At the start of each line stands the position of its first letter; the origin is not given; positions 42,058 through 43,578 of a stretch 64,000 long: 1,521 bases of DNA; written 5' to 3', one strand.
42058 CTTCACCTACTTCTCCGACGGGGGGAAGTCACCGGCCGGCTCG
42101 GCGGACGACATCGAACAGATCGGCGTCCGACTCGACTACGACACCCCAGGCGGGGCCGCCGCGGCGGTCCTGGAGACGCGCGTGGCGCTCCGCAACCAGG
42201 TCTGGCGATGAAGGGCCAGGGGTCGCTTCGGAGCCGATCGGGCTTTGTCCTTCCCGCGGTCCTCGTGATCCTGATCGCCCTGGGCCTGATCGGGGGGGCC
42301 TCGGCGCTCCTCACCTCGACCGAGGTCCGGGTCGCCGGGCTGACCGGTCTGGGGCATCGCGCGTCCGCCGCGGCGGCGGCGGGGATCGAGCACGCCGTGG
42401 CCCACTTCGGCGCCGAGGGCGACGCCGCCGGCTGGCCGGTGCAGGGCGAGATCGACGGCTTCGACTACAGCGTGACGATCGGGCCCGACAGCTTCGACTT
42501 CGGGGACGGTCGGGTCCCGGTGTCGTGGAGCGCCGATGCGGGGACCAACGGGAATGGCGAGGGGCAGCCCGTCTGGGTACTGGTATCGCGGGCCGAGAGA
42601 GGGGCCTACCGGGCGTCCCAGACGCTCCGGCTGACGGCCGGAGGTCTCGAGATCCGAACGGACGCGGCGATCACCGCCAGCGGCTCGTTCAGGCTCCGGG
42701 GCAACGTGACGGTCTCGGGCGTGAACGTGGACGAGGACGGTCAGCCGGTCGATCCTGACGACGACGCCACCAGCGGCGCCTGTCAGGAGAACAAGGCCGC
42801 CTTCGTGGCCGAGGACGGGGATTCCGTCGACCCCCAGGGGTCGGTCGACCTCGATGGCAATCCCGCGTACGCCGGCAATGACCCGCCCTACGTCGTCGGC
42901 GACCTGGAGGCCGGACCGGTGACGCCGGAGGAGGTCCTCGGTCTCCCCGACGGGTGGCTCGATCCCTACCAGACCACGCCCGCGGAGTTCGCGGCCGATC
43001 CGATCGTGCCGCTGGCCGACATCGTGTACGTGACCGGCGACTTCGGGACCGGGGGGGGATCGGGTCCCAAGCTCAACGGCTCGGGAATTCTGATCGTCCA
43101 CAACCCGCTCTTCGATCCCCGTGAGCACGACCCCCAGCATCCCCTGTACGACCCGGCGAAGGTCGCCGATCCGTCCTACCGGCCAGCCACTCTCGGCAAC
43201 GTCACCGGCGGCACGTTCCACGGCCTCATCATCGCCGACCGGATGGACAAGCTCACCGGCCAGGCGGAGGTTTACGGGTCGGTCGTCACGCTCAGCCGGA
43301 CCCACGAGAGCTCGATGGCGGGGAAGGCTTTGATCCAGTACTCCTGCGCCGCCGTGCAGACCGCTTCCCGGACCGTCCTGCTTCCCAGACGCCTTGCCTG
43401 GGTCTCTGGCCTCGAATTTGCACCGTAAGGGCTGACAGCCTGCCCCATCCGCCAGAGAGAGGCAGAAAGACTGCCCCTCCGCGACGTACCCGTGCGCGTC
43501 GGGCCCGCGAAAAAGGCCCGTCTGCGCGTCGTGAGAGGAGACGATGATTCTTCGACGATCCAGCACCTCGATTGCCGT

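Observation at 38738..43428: Two consecutive fimT-pilV-pilW-pilX minor-pilin sets and no PilY1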

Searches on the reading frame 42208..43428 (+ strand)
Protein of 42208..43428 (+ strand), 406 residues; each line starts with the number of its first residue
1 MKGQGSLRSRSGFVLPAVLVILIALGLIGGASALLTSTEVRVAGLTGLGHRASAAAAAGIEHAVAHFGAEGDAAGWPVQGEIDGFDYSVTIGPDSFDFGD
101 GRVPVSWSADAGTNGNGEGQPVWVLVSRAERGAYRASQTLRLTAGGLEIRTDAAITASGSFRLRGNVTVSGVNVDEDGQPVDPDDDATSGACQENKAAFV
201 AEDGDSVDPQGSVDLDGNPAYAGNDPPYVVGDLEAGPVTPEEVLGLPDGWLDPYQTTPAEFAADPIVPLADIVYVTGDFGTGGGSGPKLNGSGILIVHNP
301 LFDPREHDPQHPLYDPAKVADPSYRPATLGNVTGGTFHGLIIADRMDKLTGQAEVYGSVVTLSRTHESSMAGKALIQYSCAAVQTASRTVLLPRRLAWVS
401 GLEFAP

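Call 5: search_protein_families(library=pfam, proteins=[window:42208-43428:+], max_evalue=1)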
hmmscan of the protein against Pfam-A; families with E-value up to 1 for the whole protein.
window:42208-43428:+ (406 aa): 0 families

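Call 6: search_protein_families(library=ncbifam, proteins=[window:42208-43428:+], max_evalue=1)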
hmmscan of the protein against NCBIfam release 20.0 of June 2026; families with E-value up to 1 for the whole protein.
window:42208-43428:+ (406 aa): 0 families

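Call 12: find_homologous_proteins(query=window:42208-43428:+, max_evalue=0.001)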
Query window:42208-43428:+ (406 aa): 62 proteins with E <= 0.001 among 8000 candidates.
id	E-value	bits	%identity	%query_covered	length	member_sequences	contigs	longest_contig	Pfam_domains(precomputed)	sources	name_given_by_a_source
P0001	3.9e-267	904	100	100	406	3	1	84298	-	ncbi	ncbi:MAG: hypothetical protein ACREMD_09330 [Gemmatimonadota bacterium]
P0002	1.5e-215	734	83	99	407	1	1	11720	-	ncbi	-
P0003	2.3e-215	733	81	100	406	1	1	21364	-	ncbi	-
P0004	1.9e-214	730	82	100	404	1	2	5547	-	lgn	-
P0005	6.2e-214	729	81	100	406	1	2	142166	-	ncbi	ncbi:MAG: hypothetical protein ACREMK_00340 [Gemmatimonadota bacterium]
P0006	3.8e-205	700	78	98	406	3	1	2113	-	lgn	-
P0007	1.4e-197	675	76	100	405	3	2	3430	-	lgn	-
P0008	2.1e-195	668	74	100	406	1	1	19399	-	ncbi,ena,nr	ncbi:MAG TPA: hypothetical protein VJP59_09995 [Gemmatimonadota bacterium]|nr:hypothetical protein [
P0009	5.3e-193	660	75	99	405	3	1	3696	-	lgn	-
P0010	5.6e-190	650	73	98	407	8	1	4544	-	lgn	-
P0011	3.8e-188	644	71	100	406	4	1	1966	-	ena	-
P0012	9.3e-188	642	72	100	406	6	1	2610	-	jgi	jgi:hypothetical protein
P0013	2.0e-187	641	71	100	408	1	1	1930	-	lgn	-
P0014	2.1e-186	638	72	98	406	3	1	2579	-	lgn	-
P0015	5.6e-186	637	72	98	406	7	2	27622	-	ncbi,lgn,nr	ncbi:MAG TPA: hypothetical protein VFG78_12725 [Gemmatimonadota bacterium]|nr:hypothetical protein [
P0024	8.0e-122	425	55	96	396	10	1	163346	-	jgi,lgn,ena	-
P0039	6.8e-90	320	47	96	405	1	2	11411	-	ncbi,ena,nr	ncbi:MAG TPA: prepilin-type N-terminal cleavage/methylation domain-containing protein [Gemmatimonado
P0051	3.3e-84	301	42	97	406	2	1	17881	-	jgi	-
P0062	9.8e-21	92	29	97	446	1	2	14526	-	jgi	jgi:hypothetical protein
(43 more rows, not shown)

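Call 16: find_encoding_contigs(protein=P0024, flank=10000, max_places=2)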
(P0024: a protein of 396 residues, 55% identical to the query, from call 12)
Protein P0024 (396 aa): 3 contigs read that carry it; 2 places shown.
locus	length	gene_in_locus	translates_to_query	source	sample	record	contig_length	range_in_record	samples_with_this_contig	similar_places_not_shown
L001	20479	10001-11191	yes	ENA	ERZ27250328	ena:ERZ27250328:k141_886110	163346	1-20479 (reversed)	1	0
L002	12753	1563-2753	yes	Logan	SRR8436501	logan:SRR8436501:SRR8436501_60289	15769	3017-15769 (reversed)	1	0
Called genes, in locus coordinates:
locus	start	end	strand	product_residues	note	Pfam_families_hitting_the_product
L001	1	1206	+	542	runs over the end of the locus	PF08811:DUF1800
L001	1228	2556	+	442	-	PF07394:DUF1501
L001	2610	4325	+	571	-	PF25323:6TM_PilS, PF00989:PAS (faint), PF00512:HisKA, PF02518:HATPase_c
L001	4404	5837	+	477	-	PF00072:Response_reg, PF00158:Sigma54_activat, PF14532:Sigma54_activ_2, PF07728:AAA_5, PF25601:AAA_lid_14, PF02954:HTH_8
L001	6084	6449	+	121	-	PF07963:N_methyl, PF16732:ComP_DUS (weak)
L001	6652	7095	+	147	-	PF12019:GspH (weak)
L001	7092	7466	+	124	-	-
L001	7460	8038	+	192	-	-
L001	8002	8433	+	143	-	-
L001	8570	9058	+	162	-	-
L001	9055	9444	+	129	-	-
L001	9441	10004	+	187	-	PF07963:N_methyl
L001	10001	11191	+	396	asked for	-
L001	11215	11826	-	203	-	-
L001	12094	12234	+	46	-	-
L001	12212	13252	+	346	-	PF11104:PilM_2, PF14450:FtsA (faint)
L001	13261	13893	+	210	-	PF05137:PilN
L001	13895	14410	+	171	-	-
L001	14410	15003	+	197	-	PF04350:PilO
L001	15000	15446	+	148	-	-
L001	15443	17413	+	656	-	PF03958:Secretin_N, PF00263:Secretin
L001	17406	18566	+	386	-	PF02369:Big_1 (weak), PF17789:MG4 (faint), PF02369:Big_1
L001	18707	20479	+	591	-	?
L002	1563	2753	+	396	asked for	-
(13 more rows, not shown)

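Call 17: find_encoding_contigs(protein=P0051, flank=10000, max_places=2)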
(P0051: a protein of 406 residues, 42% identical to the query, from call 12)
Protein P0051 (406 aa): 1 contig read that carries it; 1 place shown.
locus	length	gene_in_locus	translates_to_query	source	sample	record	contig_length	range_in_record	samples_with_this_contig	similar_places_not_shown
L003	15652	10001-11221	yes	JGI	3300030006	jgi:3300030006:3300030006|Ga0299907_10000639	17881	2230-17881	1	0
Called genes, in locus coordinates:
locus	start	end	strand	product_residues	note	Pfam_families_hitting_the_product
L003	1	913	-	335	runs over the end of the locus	PF01594:AI-2E_transport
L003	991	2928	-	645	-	PF08309:LVIVD (faint)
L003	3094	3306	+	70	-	-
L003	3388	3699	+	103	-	PF01042:Ribonuc_L-PSP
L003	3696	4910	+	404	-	PF12146:Hydrolase_4, PF00561:Abhydrolase_1, PF12697:Abhydrolase_6, PF02566:OsmC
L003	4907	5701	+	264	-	PF00702:Hydrolase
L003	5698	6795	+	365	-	PF00266:Aminotran_5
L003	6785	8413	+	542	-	PF00389:2-Hacid_dh, PF02826:2-Hacid_dh_C, PF19304:PGDH_inter, PF01842:ACT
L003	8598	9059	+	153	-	PF07963:N_methyl (weak), PF12019:GspH (weak)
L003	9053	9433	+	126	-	PF07963:N_methyl (weak)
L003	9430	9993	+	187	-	PF07963:N_methyl (weak)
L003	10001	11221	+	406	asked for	-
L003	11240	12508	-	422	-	PF14229:DUF4332, PF14520:HHH_5 (weak)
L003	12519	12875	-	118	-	PF05239:PRC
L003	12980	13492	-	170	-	PF00210:Ferritin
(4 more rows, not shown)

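Call 18: find_encoding_contigs(protein=P0062, flank=10000, max_places=2)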
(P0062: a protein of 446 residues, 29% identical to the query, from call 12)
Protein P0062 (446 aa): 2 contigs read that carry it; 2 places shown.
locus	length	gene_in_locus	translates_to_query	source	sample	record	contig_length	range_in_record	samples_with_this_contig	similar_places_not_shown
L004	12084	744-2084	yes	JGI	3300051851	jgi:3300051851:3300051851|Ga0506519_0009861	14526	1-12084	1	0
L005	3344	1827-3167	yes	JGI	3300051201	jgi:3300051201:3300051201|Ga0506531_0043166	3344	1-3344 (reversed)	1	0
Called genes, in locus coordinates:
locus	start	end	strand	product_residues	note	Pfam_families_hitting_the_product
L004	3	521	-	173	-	?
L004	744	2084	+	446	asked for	-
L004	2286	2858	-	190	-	PF01066:CDP-OH_P_transf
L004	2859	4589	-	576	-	PF02463:SMC_N, PF13476:AAA_23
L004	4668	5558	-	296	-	PF01513:NAD_kinase, PF20143:NAD_kinase_C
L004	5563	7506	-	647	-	PF13292:DXP_synthase_N, PF02779:Transket_pyr, PF02780:Transketolase_C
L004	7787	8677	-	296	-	PF00348:polyprenyl_synt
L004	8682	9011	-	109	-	PF02609:Exonuc_VII_S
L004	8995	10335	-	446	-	PF13742:tRNA_anti_2, PF01336:tRNA_anti-codon, PF02601:Exonuc_VII_L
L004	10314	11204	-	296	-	PF00763:THF_DHG_CYH, PF02882:THF_DHG_CYH_C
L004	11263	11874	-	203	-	PF00265:TK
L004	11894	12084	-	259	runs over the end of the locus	PF00149:Metallophos (weak), PF13277:YmdB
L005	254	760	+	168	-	-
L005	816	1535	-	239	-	PF13409:GST_N_2, PF13417:GST_N_3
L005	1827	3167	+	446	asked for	-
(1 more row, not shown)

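Call 21: predict_structure(alignment_id=A1)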
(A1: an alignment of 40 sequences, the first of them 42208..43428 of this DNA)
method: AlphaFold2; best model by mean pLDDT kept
length: 406 residues; sequences in the alignment: 40
mean_pLDDT: 84.5   pTM: 0.68
mean pLDDT of the five models: 84.5, 83.0, 81.2, 79.5, 78.9
residues with pLDDT >= 90: 180; 70-90: 178; 50-70: 35; < 50: 13
segments of 3 or more residues with pLDDT < 50: 1-11
pLDDT, mean of each block of 10 residues (from residue 1): 40 65 73 53 72 92 86 88 94 88 85 81 94 91 80 91 92 93 91 93 85 92 94 82 86 88 80 89 67 94 91 93 93 89 87 90 88 91 83 84 69
secondary structure, 60 per line:
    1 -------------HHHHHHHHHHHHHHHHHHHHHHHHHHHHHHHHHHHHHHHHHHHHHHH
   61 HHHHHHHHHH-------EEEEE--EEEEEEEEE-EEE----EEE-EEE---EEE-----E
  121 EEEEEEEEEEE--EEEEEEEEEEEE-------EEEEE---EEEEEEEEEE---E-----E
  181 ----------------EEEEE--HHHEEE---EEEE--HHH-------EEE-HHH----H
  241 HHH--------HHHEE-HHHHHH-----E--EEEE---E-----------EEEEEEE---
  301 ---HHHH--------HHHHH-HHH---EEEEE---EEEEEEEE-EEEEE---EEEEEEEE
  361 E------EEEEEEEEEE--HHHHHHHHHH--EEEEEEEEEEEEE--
elements in order: H14-70 E78-82 E85-93 E95-97 E102-104 E106-108 E112-114 E120-131 E134-145 E153-157 E161-170 E197-201 E207-209 E213-216 E229-231 H240-243 H258-263 E272-275 E291-297 H304-307 H316-320 E328-332 E336-343 E345-349 E353-361 E368-377 H380-389 E392-404

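Call 25: find_encoding_contigs(protein=P0005, flank=10000, max_places=1)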
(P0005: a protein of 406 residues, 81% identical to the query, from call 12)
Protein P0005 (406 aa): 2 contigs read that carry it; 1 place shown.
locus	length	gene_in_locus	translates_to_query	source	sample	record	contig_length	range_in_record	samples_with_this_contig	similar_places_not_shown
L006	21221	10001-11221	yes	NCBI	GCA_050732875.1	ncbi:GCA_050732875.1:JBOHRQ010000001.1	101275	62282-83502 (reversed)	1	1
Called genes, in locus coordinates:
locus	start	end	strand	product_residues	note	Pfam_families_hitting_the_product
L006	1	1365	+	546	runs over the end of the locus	PF13432:TPR_16 (weak)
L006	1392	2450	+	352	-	PF04389:Peptidase_M28, PF01546:Peptidase_M20 (weak)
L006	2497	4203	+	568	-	PF00512:HisKA, PF02518:HATPase_c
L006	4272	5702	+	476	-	PF00072:Response_reg, PF00158:Sigma54_activat, PF14532:Sigma54_activ_2, PF07728:AAA_5, PF25601:AAA_lid_14, PF02954:HTH_8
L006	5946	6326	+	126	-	PF07963:N_methyl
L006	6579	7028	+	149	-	PF07963:N_methyl (weak)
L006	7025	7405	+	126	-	-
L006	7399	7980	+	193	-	-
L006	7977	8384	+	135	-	-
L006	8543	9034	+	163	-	PF12019:GspH (weak)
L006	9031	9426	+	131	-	-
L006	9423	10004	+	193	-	PF07963:N_methyl (weak)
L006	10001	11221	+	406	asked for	-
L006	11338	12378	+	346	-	PF11104:PilM_2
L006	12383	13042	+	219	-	PF05137:PilN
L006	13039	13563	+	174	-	-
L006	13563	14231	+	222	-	PF04350:PilO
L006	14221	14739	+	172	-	-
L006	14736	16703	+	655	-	PF11741:AMIN (weak), PF03958:Secretin_N, PF00263:Secretin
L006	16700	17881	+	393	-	PF17789:MG4 (faint), PF02369:Big_1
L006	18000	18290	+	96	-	PF02604:PhdYeFM_antitox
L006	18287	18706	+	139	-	-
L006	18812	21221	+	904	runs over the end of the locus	PF01751:Toprim, PF01131:Topoisom_bac, PF13368:Toprim_C_rpt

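Call 26: find_encoding_contigs(protein=P0015, flank=10000, max_places=1)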
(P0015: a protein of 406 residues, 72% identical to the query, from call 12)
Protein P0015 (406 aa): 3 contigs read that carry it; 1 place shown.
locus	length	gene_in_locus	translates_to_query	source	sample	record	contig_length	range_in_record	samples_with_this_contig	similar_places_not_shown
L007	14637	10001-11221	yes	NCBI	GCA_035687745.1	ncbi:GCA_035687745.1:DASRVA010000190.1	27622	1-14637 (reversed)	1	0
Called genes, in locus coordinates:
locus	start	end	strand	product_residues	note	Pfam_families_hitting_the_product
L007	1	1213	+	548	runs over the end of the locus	PF13432:TPR_16 (weak)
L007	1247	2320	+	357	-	PF04389:Peptidase_M28, PF01546:Peptidase_M20 (weak)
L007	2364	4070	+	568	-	PF00989:PAS (faint), PF00512:HisKA, PF02518:HATPase_c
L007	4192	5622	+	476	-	PF00072:Response_reg, PF00158:Sigma54_activat, PF14532:Sigma54_activ_2, PF07728:AAA_5, PF25601:AAA_lid_14, PF02954:HTH_8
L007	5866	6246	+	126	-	PF07963:N_methyl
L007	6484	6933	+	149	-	PF12019:GspH (weak)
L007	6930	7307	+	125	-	-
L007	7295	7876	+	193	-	-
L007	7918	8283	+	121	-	-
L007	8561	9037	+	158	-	PF12019:GspH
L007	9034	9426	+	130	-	PF07963:N_methyl (weak)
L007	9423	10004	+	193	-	-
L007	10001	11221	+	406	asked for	-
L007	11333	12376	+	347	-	PF11104:PilM_2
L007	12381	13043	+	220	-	PF05137:PilN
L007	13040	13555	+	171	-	-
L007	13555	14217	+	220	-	PF04350:PilO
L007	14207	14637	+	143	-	?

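Call 27: find_encoding_contigs(protein=P0039, flank=10000, max_places=1)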
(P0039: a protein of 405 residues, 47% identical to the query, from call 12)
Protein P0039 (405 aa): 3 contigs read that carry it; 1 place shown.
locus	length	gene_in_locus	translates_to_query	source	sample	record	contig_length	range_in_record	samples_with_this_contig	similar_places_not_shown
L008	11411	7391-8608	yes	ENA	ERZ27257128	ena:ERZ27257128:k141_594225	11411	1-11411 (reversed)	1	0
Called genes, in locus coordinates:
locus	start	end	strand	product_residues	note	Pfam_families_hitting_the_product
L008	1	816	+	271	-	?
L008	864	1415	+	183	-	PF13577:SnoaL_4, PF12680:SnoaL_2, PF13474:SnoaL_3 (weak), PF14534:DUF4440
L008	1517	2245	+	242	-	-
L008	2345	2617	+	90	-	PF10944:DUF2630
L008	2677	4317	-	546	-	PF00342:PGI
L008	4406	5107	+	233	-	-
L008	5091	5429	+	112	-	-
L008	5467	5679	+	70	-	-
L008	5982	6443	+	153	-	PF07963:N_methyl (weak)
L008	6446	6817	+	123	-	PF07963:N_methyl (weak)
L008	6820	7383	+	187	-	PF07963:N_methyl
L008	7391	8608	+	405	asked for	-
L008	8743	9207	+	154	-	PF07963:N_methyl (weak), PF12019:GspH (weak)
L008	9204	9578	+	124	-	PF07963:N_methyl (weak)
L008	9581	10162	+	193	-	-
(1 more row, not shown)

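Call 37: find_related_loci(query=A1, collection=genome_contigs, flank=8000)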
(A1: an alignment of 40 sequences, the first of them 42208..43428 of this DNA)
Query A1 (406 aa) in genome_contigs; peptide patterns used: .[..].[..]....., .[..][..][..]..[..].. (x = any residue, [..] = any of these).
106 stretches matched a pattern; 71 encode a relative of the query (tblastn E <= 1e-3); 70 distinct loci.
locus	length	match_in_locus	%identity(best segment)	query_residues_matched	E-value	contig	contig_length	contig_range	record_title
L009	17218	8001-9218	81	1-406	0e+0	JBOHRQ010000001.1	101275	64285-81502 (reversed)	MAG: Gemmatimonadota bacterium isolate SD8030_maxbin2.bin.2 NODE_6_length_101275_cov_12.191027, whole genome shotgun seq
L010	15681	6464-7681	74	1-406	0e+0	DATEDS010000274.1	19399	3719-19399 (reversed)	MAG TPA_asm: Gemmatimonadota bacterium isolate SMAG_U8713 k141_2479052, whole genome shotgun sequence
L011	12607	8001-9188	72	11-406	0e+0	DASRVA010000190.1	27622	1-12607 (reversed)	MAG TPA_asm: Gemmatimonadota bacterium isolate SMAG_U8626 k141_774692, whole genome shotgun sequence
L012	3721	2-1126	71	32-406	0e+0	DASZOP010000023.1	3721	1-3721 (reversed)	MAG TPA_asm: Gemmatimonadota bacterium isolate SMAG_U5948 k141_736964, whole genome shotgun sequence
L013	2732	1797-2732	71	11-322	7e-149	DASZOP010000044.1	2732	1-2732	MAG TPA_asm: Gemmatimonadota bacterium isolate SMAG_U5948 k141_3285081, whole genome shotgun sequence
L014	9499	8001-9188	52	7-400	1e-133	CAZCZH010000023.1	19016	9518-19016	MAG TPA_asm: uncultured Gemmatimonadales bacterium isolate SRP214966_co2_143 genome assembly, contig: NODE_4160_length_1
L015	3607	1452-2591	54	10-398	5e-127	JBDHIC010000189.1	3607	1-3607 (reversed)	MAG: Gemmatimonadota bacterium isolate M8-62_Bin_88 M8-62_Bin_88_scaffold_183064, whole genome shotgun sequence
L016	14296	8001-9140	53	10-398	3e-119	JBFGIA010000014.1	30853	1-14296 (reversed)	MAG: Gemmatimonadota bacterium isolate Mix_sand02.2020.12.Z.53 k141_2410190_length_30853_cov_11.0000, whole genome shotg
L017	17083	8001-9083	54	29-398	2e-117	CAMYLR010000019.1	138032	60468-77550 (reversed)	MAG: uncultured Gemmatimonadales bacterium isolate ES_M_Gemmatimonadota_02 genome assembly, contig: scaffold_34, whole g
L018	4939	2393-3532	55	10-398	4e-116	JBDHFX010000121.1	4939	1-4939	MAG: Gemmatimonadota bacterium isolate M8-58_Bin_324 M8-58_Bin_324_scaffold_119627, whole genome shotgun sequence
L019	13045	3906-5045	55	10-398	3e-115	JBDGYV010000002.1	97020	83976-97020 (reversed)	MAG: Gemmatimonadota bacterium isolate M3-38_Bin_144 M3-38_Bin_144_scaffold_617, whole genome shotgun sequence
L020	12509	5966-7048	54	29-398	4e-112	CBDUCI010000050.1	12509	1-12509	MAG TPA_asm: uncultured bacterium isolate ERR2431957_metabat2_43 genome assembly, contig: ERZ23878503.1444, whole genome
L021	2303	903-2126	46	1-400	5e-116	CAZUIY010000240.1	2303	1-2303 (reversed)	MAG TPA_asm: uncultured Gemmatimonadales bacterium isolate binchicken_co31_349 genome assembly, contig: k141_698018, who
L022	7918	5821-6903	52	29-398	4e-110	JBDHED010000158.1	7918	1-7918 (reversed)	MAG: Gemmatimonadota bacterium isolate M8-44_Bin_140 M8-44_Bin_140_scaffold_85838, whole genome shotgun sequence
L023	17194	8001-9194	46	9-400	2e-98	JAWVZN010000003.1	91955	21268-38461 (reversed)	MAG: Gemmatimonadota bacterium isolate HN14.bin.30 k141_1923948_length_91955_cov_27.7513, whole genome shotgun sequence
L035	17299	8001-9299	27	10-398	4e-25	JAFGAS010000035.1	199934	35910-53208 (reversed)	MAG: Candidatus Zymogenaceae bacterium isolate Zod_maxbin.0311 k87_2765823, whole genome shotgun sequence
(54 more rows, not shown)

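Call 44: fold_search(model_id=the predicted structure, library=pdb)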
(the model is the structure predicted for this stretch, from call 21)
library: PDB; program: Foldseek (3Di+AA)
matches with E <= 10: 57; with E <= 0.001: 3
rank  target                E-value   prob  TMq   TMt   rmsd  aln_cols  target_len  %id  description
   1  6qvi_C                3.6e-05  0.85  0.16  0.14  19.3       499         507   10  Crystal structure of competence-associated pilin ComZ from Thermus thermophilus (released 2019-05-29)
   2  6qvi_A                6.3e-05  0.84  0.18  0.15  21.3       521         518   12  Crystal structure of competence-associated pilin ComZ from Thermus thermophilus (released 2019-05-29)
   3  6qvi_B                6.7e-05  0.93  0.19  0.16  19.3       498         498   11  Crystal structure of competence-associated pilin ComZ from Thermus thermophilus (released 2019-05-29)
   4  6bg8_A                2.1e-02  0.21  0.16  0.23  15.1       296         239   11  Shewanella frigidimarina ice-binding protein_1 DUF3494 Domain (released 2018-03-07)
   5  3uyu_A                8.2e-02  0.57  0.23  0.36  11.6       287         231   10  Structural basis for the antifreeze activity of an ice-binding protein (LeIBP) from Arctic yeast (released 2012-02-15)
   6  7ddb_A                1.1e-01  0.20  0.16  0.25  12.8       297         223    9  Crystal structure of fungal antifreeze protein with intermediate activity (released 2021-11-03)
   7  3vn3_A                2.8e-01  0.07  0.15  0.22  13.4       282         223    9  Fungal antifreeze protein exerts hyperactivity by constructing an inequable beta-helix (released 2012-06-06)
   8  8x1l                  3.1e-01  0.15  0.18  0.29  11.0       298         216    6  Crystal structure of S96C/L132C mutant of FfIBP (released 2024-11-13)
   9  6eio                  3.6e-01  0.16  0.20  0.32  11.2       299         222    9  Crystal structure of an ice binding protein from an Antarctic Biological Consortium (released 2018-03-28)
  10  7ehk                  3.8e-01  0.12  0.17  0.28  11.6       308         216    6  Crystal structure of C107S mutant of FfIBP (released 2022-03-02)
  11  4nu3_A                1.4e+00  0.02  0.14  0.20  14.6       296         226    7  Crystal structure of mFfIBP, a capping head region swapped mutant of ice-binding protein (released 2014-04-16)
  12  4nu3_B                1.8e+00  0.06  0.18  0.29  12.2       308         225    7  Crystal structure of mFfIBP, a capping head region swapped mutant of ice-binding protein (released 2014-04-16)
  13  5k36_F                2.0e+00  0.06  0.08  0.14  20.0       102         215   13  Structure of an eleven component nuclear RNA exosome complex bound to RNA (released 2016-11-02)
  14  4oo1_F                2.8e+00  0.06  0.09  0.15  19.4        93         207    8  Structure of an Rrp6-RNA exosome complex bound to poly(A) RNA (released 2014-07-02)
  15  5vzj_F                2.9e+00  0.06  0.09  0.16  20.4        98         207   14  STRUCTURE OF A TWELVE COMPONENT MPP6-NUCLEAR RNA EXOSOME COMPLEX BOUND TO RNA (released 2017-08-02)
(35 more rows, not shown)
